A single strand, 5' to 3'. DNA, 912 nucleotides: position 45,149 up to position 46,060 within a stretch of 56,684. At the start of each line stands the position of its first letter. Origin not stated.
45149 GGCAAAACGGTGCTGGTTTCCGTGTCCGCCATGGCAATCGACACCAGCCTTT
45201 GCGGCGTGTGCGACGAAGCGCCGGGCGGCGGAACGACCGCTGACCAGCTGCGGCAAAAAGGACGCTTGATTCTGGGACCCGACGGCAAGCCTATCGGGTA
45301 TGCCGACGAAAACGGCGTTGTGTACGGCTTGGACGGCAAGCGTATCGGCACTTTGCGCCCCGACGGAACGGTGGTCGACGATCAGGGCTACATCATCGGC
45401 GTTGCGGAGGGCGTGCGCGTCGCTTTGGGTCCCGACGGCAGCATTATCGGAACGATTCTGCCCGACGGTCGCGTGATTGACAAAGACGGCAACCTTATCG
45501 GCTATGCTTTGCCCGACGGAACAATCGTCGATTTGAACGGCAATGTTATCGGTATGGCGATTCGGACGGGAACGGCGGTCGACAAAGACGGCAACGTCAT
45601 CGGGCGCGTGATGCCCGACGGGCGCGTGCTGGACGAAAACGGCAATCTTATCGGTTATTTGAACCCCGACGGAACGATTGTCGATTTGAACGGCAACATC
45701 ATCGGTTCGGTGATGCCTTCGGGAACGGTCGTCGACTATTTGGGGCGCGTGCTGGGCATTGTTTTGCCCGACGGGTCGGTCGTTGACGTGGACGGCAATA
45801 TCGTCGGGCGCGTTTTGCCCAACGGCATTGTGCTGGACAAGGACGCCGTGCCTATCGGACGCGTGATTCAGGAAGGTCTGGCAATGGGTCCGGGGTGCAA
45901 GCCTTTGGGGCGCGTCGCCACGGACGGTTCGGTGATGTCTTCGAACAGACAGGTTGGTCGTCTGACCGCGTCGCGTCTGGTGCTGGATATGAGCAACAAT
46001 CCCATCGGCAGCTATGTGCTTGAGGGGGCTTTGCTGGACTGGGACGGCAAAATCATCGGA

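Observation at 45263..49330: About 80 tandem 17-residue repeats inserted into VirB10 give a 2015-aa T4SS core subunit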

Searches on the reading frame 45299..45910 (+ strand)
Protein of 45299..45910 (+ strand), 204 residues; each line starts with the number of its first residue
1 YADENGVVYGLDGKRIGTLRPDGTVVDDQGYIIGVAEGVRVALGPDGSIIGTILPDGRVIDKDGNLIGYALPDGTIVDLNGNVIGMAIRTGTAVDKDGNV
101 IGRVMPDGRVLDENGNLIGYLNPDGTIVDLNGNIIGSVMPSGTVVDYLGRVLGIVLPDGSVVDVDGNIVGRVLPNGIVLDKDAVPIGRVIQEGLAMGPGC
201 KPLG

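Call 57: predict_structure(alignment_id=A4)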
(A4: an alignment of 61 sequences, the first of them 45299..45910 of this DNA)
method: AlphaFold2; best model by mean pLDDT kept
length: 204 residues; sequences in the alignment: 61
mean_pLDDT: 90.3   pTM: 0.76
mean pLDDT of the five models: 90.3, 90.0, 89.7, 88.8, 87.0
residues with pLDDT >= 90: 133; 70-90: 65; 50-70: 6; < 50: 0
segments of 3 or more residues with pLDDT < 50: none
pLDDT, mean of each block of 10 residues (from residue 1): 85 89 86 84 92 93 96 94 94 93 93 96 93 94 90 90 90 94 94 73 70
secondary structure, 60 per line:
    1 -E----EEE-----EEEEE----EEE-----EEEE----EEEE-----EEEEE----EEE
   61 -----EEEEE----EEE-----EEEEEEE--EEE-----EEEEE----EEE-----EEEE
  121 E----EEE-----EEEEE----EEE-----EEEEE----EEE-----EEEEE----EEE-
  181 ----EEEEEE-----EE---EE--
elements in order: E7-9 E15-19 E24-26 E32-35 E40-43 E49-53 E58-60 E66-70 E75-77 E83-89 E92-94 E100-104 E109-111 E117-121 E126-128 E134-138 E143-145 E151-155 E160-162 E168-172 E177-179 E185-190

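Call 60: fold_search(model_id=the predicted structure, library=pdb)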
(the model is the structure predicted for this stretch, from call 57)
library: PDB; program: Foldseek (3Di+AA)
matches with E <= 10: 830; with E <= 0.001: 13
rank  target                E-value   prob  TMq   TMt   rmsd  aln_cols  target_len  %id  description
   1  7pq5                  3.3e-07  0.33  0.11  0.04  19.9       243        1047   17  Photorhabdus laumondii T6SS-associated Rhs protein carrying the Tre23 toxin domain (released 2021-12-01)
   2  8qjb_A                5.9e-06  0.23  0.11  0.04  19.6       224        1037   17  T6SS-linked Rhs repeat protein - Salmonella bongori Rhs-core domain extended N-terminus (released 2024-09-25)
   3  3hxj_D                3.6e-05  0.18  0.13  0.11  16.2       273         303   16  Crystal Structure of Pyrrolo-quinoline quinone (PQQ_DH) from Methanococcus maripaludis, Northeast Structural Genomics  (released 2009-08-25)
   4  8h8a_A                5.8e-05  0.11  0.10  0.04  20.0       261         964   16  Type VI secretion system effector RhsP in its post-autoproteolysis and monomeric form (released 2023-01-18)
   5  6l7i_G                9.5e-05  0.18  0.16  0.07  19.6       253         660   11  Signal substraction of TcdB1-TccC2 and part of TcdA1 (released 2021-03-31)
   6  9g41_A                1.1e-04  0.15  0.12  0.04  16.7       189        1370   16  Mouse Teneurin2 dimer variant A0B1 (released 2026-01-21)
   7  9g2f_A                1.6e-04  0.18  0.13  0.03  16.7       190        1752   15  Mouse Teneurin2 dimer variant A1B1 (released 2026-01-21)
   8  4igl_D                1.8e-04  0.11  0.13  0.06  19.3       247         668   15  Structure of the RHS-repeat containing BC component of the secreted ABC toxin complex from Yersinia entomophaga (released 2013-08-07)
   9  6cmx_A                2.5e-04  0.16  0.11  0.04  16.6       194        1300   15  Human Teneurin 2 extra-cellular region (released 2018-07-25)
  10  8r51_A                4.9e-04  0.11  0.14  0.03  18.2       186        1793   14  Mouse teneurin-3 non-compact subunit - A1B1 isoform (released 2024-05-08)
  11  9g42_A                4.9e-04  0.10  0.12  0.03  20.1       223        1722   17  Mouse Teneurin2 dimer variant A0B0 (released 2026-01-21)
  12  6suq                  7.3e-04  0.06  0.10  0.03  20.2       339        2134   12  Crystal Structure of TcdB2-TccC3-TEV (released 2019-12-04)
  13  7bam_A                8.7e-04  0.14  0.11  0.03  16.4       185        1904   16  human Teneurin4 WT C2 (released 2021-12-01)
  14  5kis_B                1.0e-03  0.06  0.10  0.06  20.7       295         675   14  YenB/RHS2 complex (released 2017-08-09)
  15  8url                  1.1e-03  0.35  0.19  0.09  17.4       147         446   15  The Apo NanJ structure from Clostridium perfringens (released 2024-09-04)
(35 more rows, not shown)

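Call 63: fold_search(model_id=the predicted structure, library=viral)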
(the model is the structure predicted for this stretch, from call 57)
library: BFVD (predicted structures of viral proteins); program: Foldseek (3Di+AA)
matches with E <= 10: 1245; with E <= 0.001: 23
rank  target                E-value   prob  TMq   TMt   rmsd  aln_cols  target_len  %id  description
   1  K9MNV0                1.0e-07  0.47  0.12  0.07  33.0       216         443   16  Fiber [Bovine adenovirus 6]
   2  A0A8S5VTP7            2.9e-06  0.20  0.11  0.06  23.5       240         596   15  Anastral spindle 2 [Ackermannviridae sp.]
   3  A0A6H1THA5            1.6e-05  0.15  0.12  0.04  48.9       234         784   15  (no name in the UniProt tables at hand)
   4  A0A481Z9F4            2.4e-05  0.47  0.17  0.07  17.4       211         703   14  HNH endonuclease [Pithovirus LCPAC401]
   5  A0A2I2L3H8            2.9e-05  0.14  0.12  0.07  22.7       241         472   16  MORN-repeat protein [Orpheovirus IHUMI-LCC2]
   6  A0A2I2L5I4            2.9e-05  0.13  0.13  0.09  21.2       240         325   15  MORN-repeat protein [Orpheovirus IHUMI-LCC2]
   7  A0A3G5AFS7            4.3e-05  0.11  0.11  0.09  22.1       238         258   14  Toxin-antitoxin system YwqK family antitoxin [Hyperionvirus sp.]
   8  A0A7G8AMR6            5.1e-05  0.28  0.15  0.14  14.8       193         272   13  (no name in the UniProt tables at hand)
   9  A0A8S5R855            7.1e-05  0.13  0.12  0.05  23.4       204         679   15  Uncharacterized protein [virus sp. cti5L29]
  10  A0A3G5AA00            9.8e-05  0.08  0.11  0.07  22.0       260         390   14  MORN repeat-containing protein [Hyperionvirus sp.]
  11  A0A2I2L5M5            1.5e-04  0.08  0.10  0.10  16.1       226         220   16  MORN-repeat protein (Fragment) [Orpheovirus IHUMI-LCC2]
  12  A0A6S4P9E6            1.9e-04  0.08  0.11  0.07  32.3       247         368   14  Endosialidase [uncultured phage_MedDCM-OCT-S45-C4]
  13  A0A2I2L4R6            2.2e-04  0.10  0.13  0.09  18.8       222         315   14  MORN-repeat protein [Orpheovirus IHUMI-LCC2]
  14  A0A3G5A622            2.2e-04  0.09  0.13  0.10  22.4       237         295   14  MORN repeat-containing protein [Hyperionvirus sp.]
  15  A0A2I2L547            2.2e-04  0.08  0.09  0.11  19.1       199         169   14  MORN-repeat protein [Orpheovirus IHUMI-LCC2]
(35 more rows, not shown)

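Call 74: search_protein_representatives(protein=window:45299-45910:+)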
Query: 204 residues. Proteins with E-value up to 0.001 (for the whole library): 736; up to 1e-10: 182; up to 1e-30: 73. The best 150 are listed.
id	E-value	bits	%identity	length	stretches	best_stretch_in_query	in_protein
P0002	8.8e-289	966.8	46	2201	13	1-204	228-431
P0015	1.3e-219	740.8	37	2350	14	14-204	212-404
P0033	4.2e-189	641.0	35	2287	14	3-204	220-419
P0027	6.1e-184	624.1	37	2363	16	6-204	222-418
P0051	2.8e-165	563.1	34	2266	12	3-202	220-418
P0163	1.3e-139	479.2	36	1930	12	13-197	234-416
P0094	2.1e-138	475.3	33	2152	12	9-204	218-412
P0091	2.6e-138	475.0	36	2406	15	35-204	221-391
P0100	9.7e-137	469.8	35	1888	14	20-189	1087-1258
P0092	2.0e-136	468.8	35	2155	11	11-204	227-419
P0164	2.5e-133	458.7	41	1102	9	34-190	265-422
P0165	1.3e-130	449.9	32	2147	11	20-204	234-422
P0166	4.0e-127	438.4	38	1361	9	4-172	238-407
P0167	1.0e-120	417.5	33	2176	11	22-202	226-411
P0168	1.9e-120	416.6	34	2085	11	39-204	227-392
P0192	3.5e-70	252.3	51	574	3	34-184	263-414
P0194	2.4e-65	236.5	39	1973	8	4-188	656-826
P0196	2.2e-63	230.1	51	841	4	34-137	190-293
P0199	3.0e-57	210.0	45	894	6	59-158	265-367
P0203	4.9e-55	202.8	53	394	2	22-182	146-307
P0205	2.8e-52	193.8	51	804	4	46-178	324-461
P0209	7.2e-48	179.4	45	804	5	87-190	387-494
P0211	4.2e-45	170.3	44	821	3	5-153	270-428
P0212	1.2e-44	168.8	53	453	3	54-181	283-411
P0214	7.7e-42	159.7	54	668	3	36-137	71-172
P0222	1.4e-35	139.2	48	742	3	75-172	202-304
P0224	6.6e-35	137.0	47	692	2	45-139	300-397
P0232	1.7e-28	116.1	31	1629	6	6-152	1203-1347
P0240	7.4e-26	107.4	49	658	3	57-138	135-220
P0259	6.7e-21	91.2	58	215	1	34-139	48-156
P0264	1.3e-19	87.0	54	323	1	37-138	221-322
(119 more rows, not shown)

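Call 75: search_protein_families(library=pfam, proteins=[P0192, P0196, P0203, P0212, P0214, P0259, P0264, P0205, P0194, P0232], max_evalue=0.001)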
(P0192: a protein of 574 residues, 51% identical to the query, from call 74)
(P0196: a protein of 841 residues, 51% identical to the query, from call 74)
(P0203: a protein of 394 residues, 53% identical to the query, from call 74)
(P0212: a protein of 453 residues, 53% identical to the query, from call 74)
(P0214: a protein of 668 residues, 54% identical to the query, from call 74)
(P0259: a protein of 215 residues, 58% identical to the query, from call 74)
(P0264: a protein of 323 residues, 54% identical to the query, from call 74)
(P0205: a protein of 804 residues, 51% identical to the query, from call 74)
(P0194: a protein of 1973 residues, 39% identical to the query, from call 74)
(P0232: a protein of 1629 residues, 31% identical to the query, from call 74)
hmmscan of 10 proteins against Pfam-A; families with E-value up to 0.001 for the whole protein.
P0192 (574 aa): 7 families
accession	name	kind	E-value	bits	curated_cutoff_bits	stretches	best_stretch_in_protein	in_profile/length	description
PF21785.3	Bflower_2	-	1.1e-38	131.9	38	4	228-316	12-96/112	5-fold beta-flower protein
PF12396.14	DUF3659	-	1e-21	77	24.8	1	248-299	8-55/61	Protein of unknown function (DUF3659)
PF21784.3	Bflower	-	9.7e-21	74.7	25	2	270-331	2-61/116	4-fold beta flower protein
PF05593.20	RHS_repeat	-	1.4e-17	64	22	0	403-440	2-37/38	RHS Repeat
PF15780.11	ASH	-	4.4e-05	24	27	1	91-163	15-84/98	Abnormal spindle-like microcephaly-assoc'd, ASPM-SPD-2-Hydin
PF20606.3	DUF6799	-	0.00013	22.1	26.8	0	282-312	35-63/63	Domain of unknown function (DUF6799)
PF18755.6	RAMA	-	0.00092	19.6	35.2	0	433-480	28-78/107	Restriction Enzyme Adenine Methylase Associated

P0196 (841 aa): 5 families
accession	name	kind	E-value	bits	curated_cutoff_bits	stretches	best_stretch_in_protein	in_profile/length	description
PF21785.3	Bflower_2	-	8.5e-39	132.3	38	5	144-226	20-96/112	5-fold beta-flower protein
PF03743.19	TrbI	-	5.2e-32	111.7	35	1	480-678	2-188/188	Bacterial conjugation TrbI-like protein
PF12396.14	DUF3659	-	3.2e-21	75.4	24.8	1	172-226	8-55/61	Protein of unknown function (DUF3659)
PF21784.3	Bflower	-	1.4e-16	61.4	25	0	162-224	4-61/116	4-fold beta flower protein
PF05593.20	RHS_repeat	-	3.6e-05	24.5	22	0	107-124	2-23/38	RHS Repeat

P0203 (394 aa): 5 families
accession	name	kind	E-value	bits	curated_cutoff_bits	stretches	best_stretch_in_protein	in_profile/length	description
PF21785.3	Bflower_2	-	3.7e-35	120.6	38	3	163-246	18-97/112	5-fold beta-flower protein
PF12396.14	DUF3659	-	1.4e-19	70.1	24.8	3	177-228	8-55/61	Protein of unknown function (DUF3659)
PF21784.3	Bflower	-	1.2e-15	58.3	25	2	165-226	2-61/116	4-fold beta flower protein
PF05593.20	RHS_repeat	-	4.8e-13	49.6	22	0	151-183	2-38/38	RHS Repeat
PF08450.18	SGL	-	0.00035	20.7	26.3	0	281-319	185-223/246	SMP-30/Gluconolactonase/LRE-like region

P0212 (453 aa): 4 families
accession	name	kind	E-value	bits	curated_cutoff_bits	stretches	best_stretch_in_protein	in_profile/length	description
PF21785.3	Bflower_2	-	2.2e-30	105.2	38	4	226-299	10-80/112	5-fold beta-flower protein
PF12396.14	DUF3659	-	1.9e-18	66.5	24.8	2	282-333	8-55/61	Protein of unknown function (DUF3659)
PF21784.3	Bflower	-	1.7e-11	45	25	0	256-314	5-61/116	4-fold beta flower protein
PF05593.20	RHS_repeat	-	0.00024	21.9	22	0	273-304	2-37/38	RHS Repeat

P0214 (668 aa): 4 families
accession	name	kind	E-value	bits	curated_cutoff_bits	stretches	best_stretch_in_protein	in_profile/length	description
PF03743.19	TrbI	-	6.2e-31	108.1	35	1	349-550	2-188/188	Bacterial conjugation TrbI-like protein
PF21785.3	Bflower_2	-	8e-21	74.4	38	3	85-174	12-97/112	5-fold beta-flower protein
PF12396.14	DUF3659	-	3.1e-15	56.2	24.8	0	49-105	9-55/61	Protein of unknown function (DUF3659)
PF21784.3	Bflower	-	1.7e-10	41.7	25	0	190-234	3-46/116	4-fold beta flower protein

P0259 (215 aa): 4 families
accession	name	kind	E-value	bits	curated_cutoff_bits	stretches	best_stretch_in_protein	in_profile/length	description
PF21785.3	Bflower_2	-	1e-15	58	38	2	106-161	33-86/112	5-fold beta-flower protein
PF12396.14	DUF3659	-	2.4e-14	53.4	24.8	0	83-105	37-59/61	Protein of unknown function (DUF3659)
PF21784.3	Bflower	-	7.1e-12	46.2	25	2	104-164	14-73/116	4-fold beta flower protein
PF05593.20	RHS_repeat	-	8.1e-08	32.9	22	0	111-144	1-38/38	RHS Repeat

P0264 (323 aa): 4 families
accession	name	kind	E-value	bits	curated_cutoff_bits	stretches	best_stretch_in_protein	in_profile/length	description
PF21785.3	Bflower_2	-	4.6e-13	49.4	38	1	234-321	12-95/112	5-fold beta-flower protein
PF12396.14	DUF3659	-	1.8e-09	37.8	24.8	0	288-305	38-55/61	Protein of unknown function (DUF3659)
PF21784.3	Bflower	-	2e-07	31.8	25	1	262-320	5-61/116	4-fold beta flower protein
PF15780.11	ASH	-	0.00018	22.1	27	1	96-170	13-84/98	Abnormal spindle-like microcephaly-assoc'd, ASPM-SPD-2-Hydin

P0205 (804 aa): 5 families
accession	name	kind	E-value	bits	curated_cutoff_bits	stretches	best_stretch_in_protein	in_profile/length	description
PF21785.3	Bflower_2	-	1.2e-34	118.9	38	3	266-331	35-96/112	5-fold beta-flower protein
PF21784.3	Bflower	-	1.7e-17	64.3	25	0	427-470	3-61/116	4-fold beta flower protein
PF05593.20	RHS_repeat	-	3e-13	50.2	22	0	428-460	1-37/38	RHS Repeat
PF03743.19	TrbI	-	6.7e-13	49.3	35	1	626-801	2-186/188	Bacterial conjugation TrbI-like protein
PF12396.14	DUF3659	-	0.00059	20.1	24.8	0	427-472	14-55/61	Protein of unknown function (DUF3659)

P0194 (1973 aa): 4 families
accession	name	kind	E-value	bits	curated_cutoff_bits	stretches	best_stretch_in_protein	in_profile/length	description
PF21785.3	Bflower_2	-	1.7e-38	131.3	38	0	730-789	33-89/112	5-fold beta-flower protein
PF21784.3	Bflower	-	3.5e-26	92.3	25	1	801-883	5-65/116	4-fold beta flower protein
PF03743.19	TrbI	-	3.9e-18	66.4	35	1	1582-1814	2-188/188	Bacterial conjugation TrbI-like protein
PF12396.14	DUF3659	-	1.5e-09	38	24.8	0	811-864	9-55/61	Protein of unknown function (DUF3659)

P0232 (1629 aa): 3 families
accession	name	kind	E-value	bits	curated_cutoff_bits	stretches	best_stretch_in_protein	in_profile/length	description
PF21785.3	Bflower_2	-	1.4e-18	67.2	38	1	1196-1283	12-96/112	5-fold beta-flower protein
PF21784.3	Bflower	-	2.2e-10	41.4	25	0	1226-1307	7-86/116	4-fold beta flower protein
PF08961.15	NRBF2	-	0.00039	20.5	36.8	0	149-254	16-119/200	Nuclear receptor-binding factor 2, autophagy regulator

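Call 77: search_protein_families(library=ncbifam, proteins=[P0205, P0209, P0222, P0224, P0199, P0211, P0240], max_evalue=0.001)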
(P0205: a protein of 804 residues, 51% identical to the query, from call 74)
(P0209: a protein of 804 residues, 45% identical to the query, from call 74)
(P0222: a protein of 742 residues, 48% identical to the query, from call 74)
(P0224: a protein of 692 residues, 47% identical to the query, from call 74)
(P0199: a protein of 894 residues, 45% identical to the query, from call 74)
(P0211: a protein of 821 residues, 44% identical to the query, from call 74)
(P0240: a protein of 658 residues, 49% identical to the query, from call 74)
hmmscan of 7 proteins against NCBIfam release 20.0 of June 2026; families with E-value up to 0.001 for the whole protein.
P0205 (804 aa): 5 families
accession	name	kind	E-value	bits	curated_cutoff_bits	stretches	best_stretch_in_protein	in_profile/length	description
NF033900.0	T4SS_IcmE_DotG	equivalog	6.5e-96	322.4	750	2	543-802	744-1007/1008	type IVB secretion system protein DotG/IcmE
NF033884.1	conj_TraO_IncI1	equivalog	5.2e-18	65.4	225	1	553-716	113-283/381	conjugal transfer protein TraO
TIGR01643.1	YD_repeat_2x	repeat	5.6e-10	39.3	15.8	0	356-381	2-30/42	YD repeat-containing protein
NF038091.1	T4SS_VirB10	equivalog_domain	7.7e-07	28.9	220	1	624-801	9-189/197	type IV secretion system protein VirB10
NF050173.1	tryp_MXAN_2756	equivalog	2.5e-05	24.1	200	0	472-491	153-172/199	MXAN_2756 family trypsin-like serine endoprotease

P0209 (804 aa): 4 families
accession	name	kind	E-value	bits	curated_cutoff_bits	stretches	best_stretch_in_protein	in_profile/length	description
NF033900.0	T4SS_IcmE_DotG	equivalog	1.4e-99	334.6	750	2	542-799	736-1007/1008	type IVB secretion system protein DotG/IcmE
NF033884.1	conj_TraO_IncI1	equivalog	7.7e-16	58.3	225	1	539-796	93-369/381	conjugal transfer protein TraO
TIGR01643.1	YD_repeat_2x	repeat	8.7e-12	45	15.8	0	334-367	1-38/42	YD repeat-containing protein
NF038091.1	T4SS_VirB10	equivalog_domain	1.1e-05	25.1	220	0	701-798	101-189/197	type IV secretion system protein VirB10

P0222 (742 aa): 4 families
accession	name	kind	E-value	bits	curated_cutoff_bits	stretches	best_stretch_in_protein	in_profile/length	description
NF033900.0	T4SS_IcmE_DotG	equivalog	1e-89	301.9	750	2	456-735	718-1007/1008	type IVB secretion system protein DotG/IcmE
NF033884.1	conj_TraO_IncI1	equivalog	2e-16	60.2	225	1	474-647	108-283/381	conjugal transfer protein TraO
TIGR01643.1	YD_repeat_2x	repeat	1.1e-12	47.9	15.8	0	204-238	1-39/42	YD repeat-containing protein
NF038091.1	T4SS_VirB10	equivalog_domain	5.3e-05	22.9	220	1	554-733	8-188/197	type IV secretion system protein VirB10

P0224 (692 aa): 5 families
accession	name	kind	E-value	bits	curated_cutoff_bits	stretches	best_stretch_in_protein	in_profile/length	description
NF033900.0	T4SS_IcmE_DotG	equivalog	2.6e-103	346.9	750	2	403-688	703-1007/1008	type IVB secretion system protein DotG/IcmE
NF033884.1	conj_TraO_IncI1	equivalog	5e-19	68.8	225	1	403-687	86-371/381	conjugal transfer protein TraO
NF038091.1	T4SS_VirB10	equivalog_domain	1.8e-10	40.8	220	1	509-688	9-190/197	type IV secretion system protein VirB10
TIGR01643.1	YD_repeat_2x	repeat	1.3e-09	38.1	15.8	0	352-383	1-36/42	YD repeat-containing protein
NF050173.1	tryp_MXAN_2756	equivalog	9.7e-07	28.7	200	0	344-361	155-172/199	MXAN_2756 family trypsin-like serine endoprotease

P0199 (894 aa): 5 families
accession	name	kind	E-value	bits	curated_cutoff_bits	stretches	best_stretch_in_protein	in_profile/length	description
NF033900.0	T4SS_IcmE_DotG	equivalog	2.5e-111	373.4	750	2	630-891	730-1007/1008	type IVB secretion system protein DotG/IcmE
NF033884.1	conj_TraO_IncI1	equivalog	5.8e-20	71.9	225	1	634-889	119-370/381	conjugal transfer protein TraO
TIGR01643.1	YD_repeat_2x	repeat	2.7e-12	46.7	15.8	0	502-532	1-35/42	YD repeat-containing protein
NF038091.1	T4SS_VirB10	equivalog_domain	1.3e-08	34.7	220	1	714-890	10-189/197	type IV secretion system protein VirB10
NF010499.0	PRK13918.1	equivalog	0.00061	19.4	274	0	279-305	162-188/205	CRP/FNR family transcriptional regulator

P0211 (821 aa): 5 families
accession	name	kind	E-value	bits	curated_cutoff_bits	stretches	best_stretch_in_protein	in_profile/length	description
NF033900.0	T4SS_IcmE_DotG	equivalog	1.2e-100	338.1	750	2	545-815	709-1006/1008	type IVB secretion system protein DotG/IcmE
TIGR01643.1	YD_repeat_2x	repeat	1e-09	38.5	15.8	0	257-289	1-37/42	YD repeat-containing protein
NF050173.1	tryp_MXAN_2756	equivalog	1.5e-09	37.9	200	0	468-484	157-173/199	MXAN_2756 family trypsin-like serine endoprotease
NF038091.1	T4SS_VirB10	equivalog_domain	1e-05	25.2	220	1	639-815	10-189/197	type IV secretion system protein VirB10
NF038353.1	FxLYD_dom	domain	0.00033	20.5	23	0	217-251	8-42/71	FxLYD domain-containing protein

P0240 (658 aa): 5 families
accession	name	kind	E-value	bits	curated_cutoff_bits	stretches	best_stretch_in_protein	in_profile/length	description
NF033900.0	T4SS_IcmE_DotG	equivalog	1e-93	315.2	750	2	371-654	717-1007/1008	type IVB secretion system protein DotG/IcmE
NF033884.1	conj_TraO_IncI1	equivalog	4.4e-16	59.1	225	2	391-582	105-296/381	conjugal transfer protein TraO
TIGR01643.1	YD_repeat_2x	repeat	3.1e-12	46.4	15.8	0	138-165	1-32/42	YD repeat-containing protein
NF038091.1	T4SS_VirB10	equivalog_domain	1.7e-06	27.8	220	1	471-653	9-189/197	type IV secretion system protein VirB10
NF038353.1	FxLYD_dom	domain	0.00073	19.4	23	0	153-187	9-39/71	FxLYD domain-containing protein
